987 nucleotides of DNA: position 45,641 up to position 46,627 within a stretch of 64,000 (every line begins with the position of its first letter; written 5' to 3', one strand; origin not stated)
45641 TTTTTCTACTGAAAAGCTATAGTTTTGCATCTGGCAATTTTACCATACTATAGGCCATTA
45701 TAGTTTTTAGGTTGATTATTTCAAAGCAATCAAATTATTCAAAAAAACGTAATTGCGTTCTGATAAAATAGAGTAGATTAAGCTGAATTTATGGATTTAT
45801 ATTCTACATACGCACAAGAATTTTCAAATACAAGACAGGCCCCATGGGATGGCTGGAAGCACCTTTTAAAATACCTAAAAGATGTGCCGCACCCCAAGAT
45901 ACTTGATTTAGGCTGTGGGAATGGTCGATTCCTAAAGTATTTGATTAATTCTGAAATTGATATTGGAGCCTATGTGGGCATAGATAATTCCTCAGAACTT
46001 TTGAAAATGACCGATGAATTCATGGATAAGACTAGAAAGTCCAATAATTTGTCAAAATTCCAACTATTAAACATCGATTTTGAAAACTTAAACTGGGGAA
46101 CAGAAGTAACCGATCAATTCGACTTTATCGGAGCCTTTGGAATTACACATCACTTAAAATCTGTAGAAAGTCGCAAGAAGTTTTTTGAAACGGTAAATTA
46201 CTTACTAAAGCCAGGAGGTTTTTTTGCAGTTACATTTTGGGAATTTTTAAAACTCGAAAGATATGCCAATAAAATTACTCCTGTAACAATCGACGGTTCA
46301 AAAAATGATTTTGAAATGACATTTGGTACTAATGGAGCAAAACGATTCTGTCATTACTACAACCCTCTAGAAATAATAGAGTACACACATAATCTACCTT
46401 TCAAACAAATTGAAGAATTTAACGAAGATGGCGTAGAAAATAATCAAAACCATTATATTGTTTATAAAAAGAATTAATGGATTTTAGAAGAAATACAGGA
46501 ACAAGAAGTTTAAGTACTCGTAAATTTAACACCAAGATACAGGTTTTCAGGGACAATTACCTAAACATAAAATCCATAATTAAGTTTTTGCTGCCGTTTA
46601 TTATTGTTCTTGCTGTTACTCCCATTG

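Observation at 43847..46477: Divergently transcribed Elp3-like radical-SAM/KAT gene and Trm9-like methyltransferase gene: a eukaryote/archaeal-type cm5U/mcm5U wobble-uridine module in a bacterium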

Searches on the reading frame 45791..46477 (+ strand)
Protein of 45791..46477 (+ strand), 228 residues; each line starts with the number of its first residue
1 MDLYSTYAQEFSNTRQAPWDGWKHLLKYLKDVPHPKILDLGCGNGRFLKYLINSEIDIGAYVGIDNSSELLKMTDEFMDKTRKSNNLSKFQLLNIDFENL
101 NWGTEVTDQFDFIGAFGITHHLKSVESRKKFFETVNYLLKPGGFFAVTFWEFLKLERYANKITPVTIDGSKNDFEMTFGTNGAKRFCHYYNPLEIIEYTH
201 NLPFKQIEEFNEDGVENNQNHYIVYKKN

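Call 3: search_protein_families(library=pfam, proteins=[window:45791-46477:+], max_evalue=0.01)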
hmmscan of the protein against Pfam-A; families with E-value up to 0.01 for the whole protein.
window:45791-46477:+ (228 aa): 12 families
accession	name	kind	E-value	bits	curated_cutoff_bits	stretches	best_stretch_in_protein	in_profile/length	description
PF08242.18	Methyltransf_12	-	1.5e-13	51.7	30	1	38-145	1-98/98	Methyltransferase domain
PF13847.12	Methyltransf_31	-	5.3e-12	46.1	27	1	36-148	6-110/145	Methyltransferase domain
PF13649.12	Methyltransf_25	-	1.1e-11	45.6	27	1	37-143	1-97/97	Methyltransferase domain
PF13489.12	Methyltransf_23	-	2.3e-11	44.1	27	1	24-150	11-119/164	Methyltransferase domain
PF08241.18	Methyltransf_11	-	2.4e-11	44.6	21.2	1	38-146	1-94/95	Methyltransferase domain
PF02353.26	CMAS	-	1.4e-07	31.6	27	1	16-148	45-165/273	Mycolic acid cyclopropane synthetase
PF08003.17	Methyltransf_9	-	3.7e-06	26.6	23.8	1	22-124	104-197/315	Protein of unknown function (DUF1698)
PF03848.20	TehB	-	8.1e-06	25.8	20.4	1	31-200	28-170/193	Tellurite resistance protein TehB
PF03291.22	mRNA_G-N7_MeTrfase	-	2.2e-05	24.2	26.6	1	36-150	64-183/315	mRNA (guanine-N(7))-methyltransferase domain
PF01209.24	Ubie_methyltran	-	5.9e-05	23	20.1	1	22-147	35-151/233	ubiE/COQ5 methyltransferase family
PF05175.20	MTS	-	0.0007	19.7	23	1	21-157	19-148/170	Methyltransferase small domain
PF07021.18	MetW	-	0.0099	16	21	0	35-69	15-47/193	Methionine biosynthesis protein MetW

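Call 4: search_protein_families(library=ncbifam, proteins=[window:45791-46477:+], max_evalue=0.01)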
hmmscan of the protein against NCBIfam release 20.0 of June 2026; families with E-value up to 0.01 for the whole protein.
window:45791-46477:+ (228 aa): 32 families (the best 25 are shown)
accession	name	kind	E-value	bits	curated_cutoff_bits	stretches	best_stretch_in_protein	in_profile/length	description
NF041820.1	daptide_MTase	equivalog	1.3e-09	37.9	175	1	22-157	26-152/243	daptide-type RiPP biosynthesis methyltransferase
NF001244.0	PRK00216.1-5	equivalog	1.5e-08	34.2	216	1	23-147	38-153/236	bifunctional demethylmenaquinone methyltransferase/2-methoxy-6-polyprenyl-1,4-benzoquinol methylase UbiE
NF040539.1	AST_met_ArsM_2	exception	1.8e-08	34.6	240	1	15-148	38-164/262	putative arsinothricin biosynthesis methyltransferase ArsM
TIGR02072.1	BioC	equivalog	4.1e-07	30.1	184.95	1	23-148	21-133/244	malonyl-ACP O-methyltransferase BioC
NF043040.1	corrin_prot_MT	hypoth_equivalog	9.7e-07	28.4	180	1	33-147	41-147/216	corrinoid protein-associated methyltransferase CpaM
NF011650.0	PRK15068.1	equivalog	1.9e-06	27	209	1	22-125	111-206/324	tRNA 5-methoxyuridine(34)/uridine 5-oxyacetic acid(34) synthase CmoB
NF008992.0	PRK12335.1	equivalog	2.3e-06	27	303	1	24-114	113-191/289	SAM-dependent methyltransferase TehB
NF045667.1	MTase_DVU1556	equivalog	2.4e-06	27.1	155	1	25-79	14-66/213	DVU_1556 family methyltransferase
TIGR04543.1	ketoArg_3Met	equivalog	6.7e-06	25.4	425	1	35-99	151-214/336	2-ketoarginine methyltransferase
NF008405.0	PRK11207.1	equivalog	7.8e-06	25.5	218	1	24-123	21-109/198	tellurite resistance methyltransferase TehB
NF053839.1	CPFASynBruc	equivalog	8e-06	25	600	1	24-145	165-274/410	cyclopropane fatty acid synthase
TIGR01934.1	MenG_MenH_UbiE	subfamily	8.2e-06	25.3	158.35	1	23-147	28-141/223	ubiquinone/menaquinone biosynthesis methyltransferase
NF008686.0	PRK11705.1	equivalog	9.8e-06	24.8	400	1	9-146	143-264/383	cyclopropane fatty acyl phospholipid synthase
TIGR00452.1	TIGR00452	equivalog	9.9e-06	24.6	275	1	22-143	106-215/316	tRNA 5-methoxyuridine(34)/uridine 5-oxyacetic acid(34) synthase CmoB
TIGR01983.1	UbiG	equivalog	1.2e-05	24.7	102.95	1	30-146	46-150/228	bifunctional 2-polyprenyl-6-hydroxyphenol methylase/3-demethylubiquinol 3-O-methyltransferase UbiG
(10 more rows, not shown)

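Call 5: search_solved_structures(query=window:45791-46477:+, max_evalue=1, show_alignments=3)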
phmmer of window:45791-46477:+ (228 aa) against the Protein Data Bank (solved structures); distinct sequences matched with E-value up to 1: 43.
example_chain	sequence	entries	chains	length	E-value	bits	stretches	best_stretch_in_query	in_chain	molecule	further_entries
5cm2_Z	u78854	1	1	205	1.3e-07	34.7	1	12-151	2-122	TRNA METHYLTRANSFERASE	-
5jdy_A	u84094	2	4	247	2.1e-05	27.5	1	27-145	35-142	Methyl transferase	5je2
5jdz_A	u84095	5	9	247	2.1e-05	27.5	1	27-145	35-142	Methyl transferase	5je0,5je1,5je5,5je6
5je3_A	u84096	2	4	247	2.1e-05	27.5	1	27-145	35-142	Methyl transferase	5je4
1ve3_A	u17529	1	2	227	2.8e-05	27.1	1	25-154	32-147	hypothetical protein PH0226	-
8rdl_A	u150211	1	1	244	4e-05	26.6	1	25-145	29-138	ToxA protein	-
6bqc_A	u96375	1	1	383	0.00017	24.6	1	7-147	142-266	Cyclopropane-fatty-acyl-phospholipid synthase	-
9un4_A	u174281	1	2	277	0.00046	23.1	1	3-150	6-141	Juvenile hormone acid O-methyltransferase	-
4iv8_A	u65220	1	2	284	0.0008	22.3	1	32-159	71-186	Phosphoethanolamine N-methyltransferase,putative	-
3jwj_A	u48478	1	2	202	0.00091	22.1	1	29-93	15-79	Hen1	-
2xva_A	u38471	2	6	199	0.00097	22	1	25-145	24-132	TELLURITE RESISTANCE PROTEIN TEHB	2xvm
3jwh_A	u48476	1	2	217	0.0011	21.9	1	29-93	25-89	Hen1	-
3sm3_A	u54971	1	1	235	0.0012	21.8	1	28-197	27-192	SAM-dependent methyltransferases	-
4dq0_A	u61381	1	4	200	0.0012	21.7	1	25-144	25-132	Tellurite resistance protein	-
1ri1_A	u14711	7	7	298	0.003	20.4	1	36-159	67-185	mRNA CAPPING ENZYME | mRNA cap guanine-N7 methyltransferase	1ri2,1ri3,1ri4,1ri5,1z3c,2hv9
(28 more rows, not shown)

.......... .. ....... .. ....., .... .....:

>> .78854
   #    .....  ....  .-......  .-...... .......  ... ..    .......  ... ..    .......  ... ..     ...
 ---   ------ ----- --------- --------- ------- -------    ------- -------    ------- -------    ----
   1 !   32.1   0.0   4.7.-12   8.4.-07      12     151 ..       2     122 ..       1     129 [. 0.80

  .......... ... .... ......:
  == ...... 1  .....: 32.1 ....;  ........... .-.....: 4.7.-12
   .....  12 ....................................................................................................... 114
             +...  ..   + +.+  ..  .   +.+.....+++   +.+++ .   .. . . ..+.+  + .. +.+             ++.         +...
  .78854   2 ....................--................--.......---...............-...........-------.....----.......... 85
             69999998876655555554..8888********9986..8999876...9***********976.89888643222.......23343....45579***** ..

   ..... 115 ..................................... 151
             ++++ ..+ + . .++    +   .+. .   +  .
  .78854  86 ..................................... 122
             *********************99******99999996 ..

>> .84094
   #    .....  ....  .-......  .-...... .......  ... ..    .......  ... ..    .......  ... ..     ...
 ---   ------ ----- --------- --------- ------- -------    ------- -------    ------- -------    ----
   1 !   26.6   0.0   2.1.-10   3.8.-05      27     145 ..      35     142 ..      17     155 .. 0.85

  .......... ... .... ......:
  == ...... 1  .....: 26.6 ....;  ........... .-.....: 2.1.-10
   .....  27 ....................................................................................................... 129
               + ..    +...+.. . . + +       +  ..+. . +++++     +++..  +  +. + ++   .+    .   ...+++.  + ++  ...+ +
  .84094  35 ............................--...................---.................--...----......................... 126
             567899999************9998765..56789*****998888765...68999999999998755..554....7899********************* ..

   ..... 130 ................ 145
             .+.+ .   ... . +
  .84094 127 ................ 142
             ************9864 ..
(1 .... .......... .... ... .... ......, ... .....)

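Call 9: find_encoding_contigs(protein=window:45791-46477:+, flank=8000, max_places=6)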
Protein window:45791-46477:+ (228 aa): 5 contigs read that carry it; 4 places shown.
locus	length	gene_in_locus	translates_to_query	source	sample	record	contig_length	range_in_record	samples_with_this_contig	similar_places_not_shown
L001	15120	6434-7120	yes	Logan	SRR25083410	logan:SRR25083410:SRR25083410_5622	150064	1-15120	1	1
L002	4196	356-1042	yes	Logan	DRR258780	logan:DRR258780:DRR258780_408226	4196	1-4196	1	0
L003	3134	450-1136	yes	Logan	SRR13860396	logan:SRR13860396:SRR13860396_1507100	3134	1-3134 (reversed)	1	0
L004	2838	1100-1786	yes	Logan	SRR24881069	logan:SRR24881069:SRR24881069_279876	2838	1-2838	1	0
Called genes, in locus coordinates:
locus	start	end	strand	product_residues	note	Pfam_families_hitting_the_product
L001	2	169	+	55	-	?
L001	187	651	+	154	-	PF00164:Ribosom_S12_S23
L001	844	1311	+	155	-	PF00177:Ribosomal_S7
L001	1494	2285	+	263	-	PF01978:TrmB, PF12802:MarR_2 (faint), PF25212:HVO_A0114 (faint)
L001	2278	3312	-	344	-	-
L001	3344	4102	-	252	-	PF01978:TrmB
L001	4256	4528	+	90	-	PF13560:HTH_31 (weak), PF01381:HTH_3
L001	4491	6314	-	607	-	PF04055:Radical_SAM (weak), PF16199:Radical_SAM_C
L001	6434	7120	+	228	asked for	PF02353:CMAS, PF08003:Methyltransf_9 (weak), PF13489:Methyltransf_23, PF03848:TehB (weak), PF13847:Methyltransf_31, PF08241:Methyltransf_11, PF08242:Methyltransf_12, PF13649:Methyltransf_25, +1 more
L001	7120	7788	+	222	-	-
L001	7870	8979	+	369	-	-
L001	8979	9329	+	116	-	-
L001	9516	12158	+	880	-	PF00133:tRNA-synt_1, PF09334:tRNA-synt_1g (weak), PF08264:Anticodon_1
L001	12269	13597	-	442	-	PF08245:Mur_ligase_M, PF02875:Mur_ligase_C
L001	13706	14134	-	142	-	-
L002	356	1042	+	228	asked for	PF02353:CMAS, PF08003:Methyltransf_9 (weak), PF13489:Methyltransf_23, PF03848:TehB (weak), PF13847:Methyltransf_31, PF08241:Methyltransf_11, PF08242:Methyltransf_12, PF13649:Methyltransf_25, +1 more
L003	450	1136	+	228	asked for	PF02353:CMAS, PF08003:Methyltransf_9 (weak), PF13489:Methyltransf_23, PF03848:TehB (weak), PF13847:Methyltransf_31, PF08241:Methyltransf_11, PF08242:Methyltransf_12, PF13649:Methyltransf_25, +1 more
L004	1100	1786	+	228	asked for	PF02353:CMAS, PF08003:Methyltransf_9 (weak), PF13489:Methyltransf_23, PF03848:TehB (weak), PF13847:Methyltransf_31, PF08241:Methyltransf_11, PF08242:Methyltransf_12, PF13649:Methyltransf_25, +1 more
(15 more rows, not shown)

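Call 10: find_homologous_proteins(query=window:45791-46477:+, max_evalue=0.001)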
Query window:45791-46477:+ (228 aa): 186 proteins with E <= 0.001 among 457 candidates; the best 120 are listed.
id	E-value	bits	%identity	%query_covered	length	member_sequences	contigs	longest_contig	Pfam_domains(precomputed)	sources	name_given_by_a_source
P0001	5.0e-154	529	100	100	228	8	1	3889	PF13847.13,PF13489.13,PF08003.18,PF03848.21,PF02353.27,PF13649.13,PF03291.23,PF08241.19,PF08242.19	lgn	-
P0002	5.3e-131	453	84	100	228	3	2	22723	PF13847.13,PF13489.13,PF02353.27,PF13649.13,PF08241.19,PF08242.19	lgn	-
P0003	1.2e-126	439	81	100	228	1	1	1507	PF13847.13,PF13489.13,PF02353.27,PF13649.13,PF08241.19,PF08242.19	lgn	-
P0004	7.9e-125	433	79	100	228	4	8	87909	PF13847.13,PF13489.13,PF02353.27,PF13649.13,PF08241.19,PF08242.19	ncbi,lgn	-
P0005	1.7e-121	422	78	100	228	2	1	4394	PF13847.13,PF13489.13,PF02353.27,PF13649.13,PF08241.19,PF08242.19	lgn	-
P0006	4.7e-121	421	77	100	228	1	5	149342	PF13847.13,PF13489.13,PF13649.13,PF08241.19,PF08242.19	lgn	-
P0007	1.2e-109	383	73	100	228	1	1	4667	PF13847.13,PF13489.13,PF02353.27,PF13649.13,PF08241.19,PF08242.19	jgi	jgi:tRNA (uracil-5-)-methyltransferase TRM9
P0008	1.4e-109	383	69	100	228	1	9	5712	PF13847.13,PF13489.13,PF08003.18,PF13649.13,PF08241.19,PF08242.19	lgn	-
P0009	1.6e-109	383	70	100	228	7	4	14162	PF13847.13,PF13489.13,PF02353.27,PF13649.13,PF08241.19,PF08242.19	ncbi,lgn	-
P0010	3.2e-107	376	70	100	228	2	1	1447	PF13847.13,PF13489.13,PF08003.18,PF02353.27,PF13649.13,PF08241.19,PF08242.19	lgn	-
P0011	4.1e-84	300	56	100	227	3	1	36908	PF13847.13,PF13489.13,PF13649.13,PF08241.19,PF08242.19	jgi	jgi:tRNA (uracil-5-)-methyltransferase TRM9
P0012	6.6e-61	224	47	99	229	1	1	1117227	PF13847.13,PF13489.13,PF13649.13,PF08241.19,PF08242.19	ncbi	-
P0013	5.8e-52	195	42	100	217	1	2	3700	PF13847.13,PF13489.13,PF02353.27,PF05175.21,PF13649.13,PF03291.23,PF01728.26,PF08241.19,PF08242.19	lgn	-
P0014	1.8e-51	193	41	100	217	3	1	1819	PF13847.13,PF13489.13,PF03848.21,PF02353.27,PF05175.21,PF13649.13,PF03291.23,PF01728.26,PF08241.19,PF08242.19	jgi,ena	-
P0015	7.2e-51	191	40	100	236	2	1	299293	PF13847.13,PF13489.13,PF02353.27,PF05175.21,PF13649.13,PF03291.23,PF01728.26,PF08241.19,PF08242.19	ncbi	ncbi:MAG: class I SAM-dependent methyltransferase [Candidatus Dojkabacteria bacterium]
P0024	3.6e-43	166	39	99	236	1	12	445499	PF13847.13,PF13489.13,PF08003.18,PF02353.27,PF05175.21,PF13649.13,PF08241.19,PF08242.19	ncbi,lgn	-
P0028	3.7e-40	156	40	100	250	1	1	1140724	PF13847.13,PF13489.13,PF05175.21,PF13649.13,PF08241.19,PF08242.19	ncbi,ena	-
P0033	1.3e-37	148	34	99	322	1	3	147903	PF13847.13,PF13489.13,PF13649.13,PF08241.19,PF08242.19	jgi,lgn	-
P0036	5.9e-33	132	36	97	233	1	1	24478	PF13847.13,PF13489.13,PF08003.18,PF02353.27,PF13649.13,PF01209.25,PF08241.19,PF08242.19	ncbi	ncbi:class I SAM-dependent DNA methyltransferase [Patescibacteria group bacterium]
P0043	2.2e-25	108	32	98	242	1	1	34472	PF13847.13,PF13489.13,PF13649.13,PF08241.19,PF08242.19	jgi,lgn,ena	-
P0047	6.5e-23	100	30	100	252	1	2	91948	PF13847.13,PF13489.13,PF02353.27,PF13649.13,PF01209.25,PF12147.15,PF08241.19,PF08242.19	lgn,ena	-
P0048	5.1e-22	97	30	99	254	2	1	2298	PF13847.13,PF13489.13,PF05175.21,PF13649.13,PF01728.26,PF08241.19,PF08242.19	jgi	-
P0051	3.9e-20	91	30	98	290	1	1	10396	PF13847.13,PF13489.13,PF13649.13,PF08241.19,PF08242.19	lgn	-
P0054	1.6e-18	85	28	99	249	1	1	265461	PF13847.13,PF13489.13,PF02353.27,PF13649.13,PF08241.19,PF08242.19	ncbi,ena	-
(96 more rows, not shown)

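Call 13: find_related_loci(query=window:45791-46477:+, collection=genome_contigs, flank=10000)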
Query window:45791-46477:+ (228 aa) in genome_contigs; peptide patterns used: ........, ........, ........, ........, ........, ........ (x = any residue, [..] = any of these).
185 stretches matched a pattern; 3 encode a relative of the query (tblastn E <= 1e-3); 3 distinct loci.
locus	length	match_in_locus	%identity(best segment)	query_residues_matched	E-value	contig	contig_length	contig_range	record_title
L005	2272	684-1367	85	1-228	5e-148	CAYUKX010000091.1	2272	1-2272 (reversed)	MAG TPA_asm: uncultured Candidatus Saccharibacteria bacterium isolate SRP107338_co1_190 genome assembly, contig: NODE_85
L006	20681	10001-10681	79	1-227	3e-128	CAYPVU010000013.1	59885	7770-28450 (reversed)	MAG TPA_asm: uncultured Candidatus Saccharibacteria bacterium isolate binchicken_co23_219 genome assembly, contig: k141_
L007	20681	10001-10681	70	1-227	3e-114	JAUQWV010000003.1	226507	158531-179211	MAG: Candidatus Dojkabacteria bacterium isolate BIN12 contig_81617, whole genome shotgun sequence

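Call 14: find_encoding_contigs(protein=P0012, flank=10000, max_places=2)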
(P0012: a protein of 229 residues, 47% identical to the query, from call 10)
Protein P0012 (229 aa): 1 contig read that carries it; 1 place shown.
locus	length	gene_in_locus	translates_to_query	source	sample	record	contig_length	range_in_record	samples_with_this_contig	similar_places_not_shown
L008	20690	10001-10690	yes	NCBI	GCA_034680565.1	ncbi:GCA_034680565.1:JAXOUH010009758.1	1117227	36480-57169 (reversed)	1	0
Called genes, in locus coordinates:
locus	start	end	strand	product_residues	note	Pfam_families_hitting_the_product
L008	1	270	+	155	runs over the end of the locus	PF00177:Ribosomal_S7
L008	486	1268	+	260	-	PF01978:TrmB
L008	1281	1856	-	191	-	-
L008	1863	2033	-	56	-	-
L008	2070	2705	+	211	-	PF00300:His_Phos_1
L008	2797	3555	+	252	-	PF01381:HTH_3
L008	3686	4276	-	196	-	-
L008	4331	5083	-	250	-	-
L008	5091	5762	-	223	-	PF01551:Peptidase_M23 (weak)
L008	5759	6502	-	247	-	-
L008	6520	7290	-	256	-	-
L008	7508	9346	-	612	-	PF04055:Radical_SAM, PF16199:Radical_SAM_C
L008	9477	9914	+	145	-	-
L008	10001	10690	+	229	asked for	PF13489:Methyltransf_23, PF13847:Methyltransf_31, PF08241:Methyltransf_11, PF08242:Methyltransf_12, PF13649:Methyltransf_25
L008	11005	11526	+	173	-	-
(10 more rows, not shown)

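Call 15: find_encoding_contigs(protein=P0015, flank=10000, max_places=2)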
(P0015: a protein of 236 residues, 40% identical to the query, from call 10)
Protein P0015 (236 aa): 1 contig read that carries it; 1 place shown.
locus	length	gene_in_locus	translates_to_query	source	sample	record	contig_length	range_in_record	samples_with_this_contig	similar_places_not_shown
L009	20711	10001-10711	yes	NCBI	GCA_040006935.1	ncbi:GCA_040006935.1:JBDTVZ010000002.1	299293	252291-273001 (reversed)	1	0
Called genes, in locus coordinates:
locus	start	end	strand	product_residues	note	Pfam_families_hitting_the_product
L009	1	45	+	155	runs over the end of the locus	PF00177:Ribosomal_S7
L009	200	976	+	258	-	PF01978:TrmB, PF12802:MarR_2 (weak), PF13412:HTH_24 (faint), PF09339:HTH_IclR (faint)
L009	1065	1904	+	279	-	PF01209:Ubie_methyltran (weak), PF13489:Methyltransf_23, PF13847:Methyltransf_31, PF08241:Methyltransf_11, PF08242:Methyltransf_12, PF13649:Methyltransf_25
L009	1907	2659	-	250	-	PF01978:TrmB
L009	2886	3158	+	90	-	-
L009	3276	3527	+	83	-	PF13560:HTH_31 (weak), PF01381:HTH_3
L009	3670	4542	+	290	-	-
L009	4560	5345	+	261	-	-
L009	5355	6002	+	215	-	PF05257:CHAP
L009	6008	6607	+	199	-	-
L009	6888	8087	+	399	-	-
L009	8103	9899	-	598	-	PF13673:Acetyltransf_10 (faint), PF04055:Radical_SAM (weak), PF16199:Radical_SAM_C, PF00583:Acetyltransf_1 (faint)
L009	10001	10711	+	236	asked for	PF13489:Methyltransf_23, PF01728:FtsJ, PF03291:mRNA_G-N7_MeTrfase (weak), PF05175:MTS (weak), PF13847:Methyltransf_31, PF08241:Methyltransf_11, PF08242:Methyltransf_12, PF13649:Methyltransf_25, +1 more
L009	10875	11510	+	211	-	-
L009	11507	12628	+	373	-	-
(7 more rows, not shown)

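Call 16: find_encoding_contigs(protein=P0028, flank=10000, max_places=2)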
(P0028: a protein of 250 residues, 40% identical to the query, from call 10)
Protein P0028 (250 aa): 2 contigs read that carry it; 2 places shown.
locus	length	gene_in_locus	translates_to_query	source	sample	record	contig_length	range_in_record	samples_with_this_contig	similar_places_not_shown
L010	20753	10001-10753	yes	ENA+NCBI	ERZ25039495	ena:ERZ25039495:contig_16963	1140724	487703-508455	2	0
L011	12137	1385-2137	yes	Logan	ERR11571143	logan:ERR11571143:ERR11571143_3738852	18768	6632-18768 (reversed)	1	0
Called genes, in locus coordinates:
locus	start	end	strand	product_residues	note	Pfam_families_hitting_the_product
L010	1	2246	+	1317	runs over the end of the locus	PF04997:RNA_pol_Rpb1_1, PF00623:RNA_pol_Rpb1_2, PF04983:RNA_pol_Rpb1_3, PF04998:RNA_pol_Rpb1_5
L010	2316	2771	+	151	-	PF00164:Ribosom_S12_S23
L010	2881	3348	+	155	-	PF00177:Ribosomal_S7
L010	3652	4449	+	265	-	PF01978:TrmB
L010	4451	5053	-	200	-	PF00925:GTP_cyclohydro2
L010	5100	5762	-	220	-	PF01555:N6_N4_Mtase (faint)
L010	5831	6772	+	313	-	PF10343:Q_salvage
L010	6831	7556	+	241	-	PF01381:HTH_3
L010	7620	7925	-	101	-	-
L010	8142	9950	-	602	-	PF04055:Radical_SAM (weak), PF16199:Radical_SAM_C, PF00583:Acetyltransf_1 (faint)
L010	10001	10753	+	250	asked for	PF05175:MTS (faint), PF13489:Methyltransf_23, PF13649:Methyltransf_25 (weak), PF13847:Methyltransf_31, PF08241:Methyltransf_11, PF08242:Methyltransf_12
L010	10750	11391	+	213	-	-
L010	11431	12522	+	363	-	-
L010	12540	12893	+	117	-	-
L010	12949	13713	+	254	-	-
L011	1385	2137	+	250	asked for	PF05175:MTS (faint), PF13489:Methyltransf_23, PF13649:Methyltransf_25 (weak), PF13847:Methyltransf_31, PF08241:Methyltransf_11, PF08242:Methyltransf_12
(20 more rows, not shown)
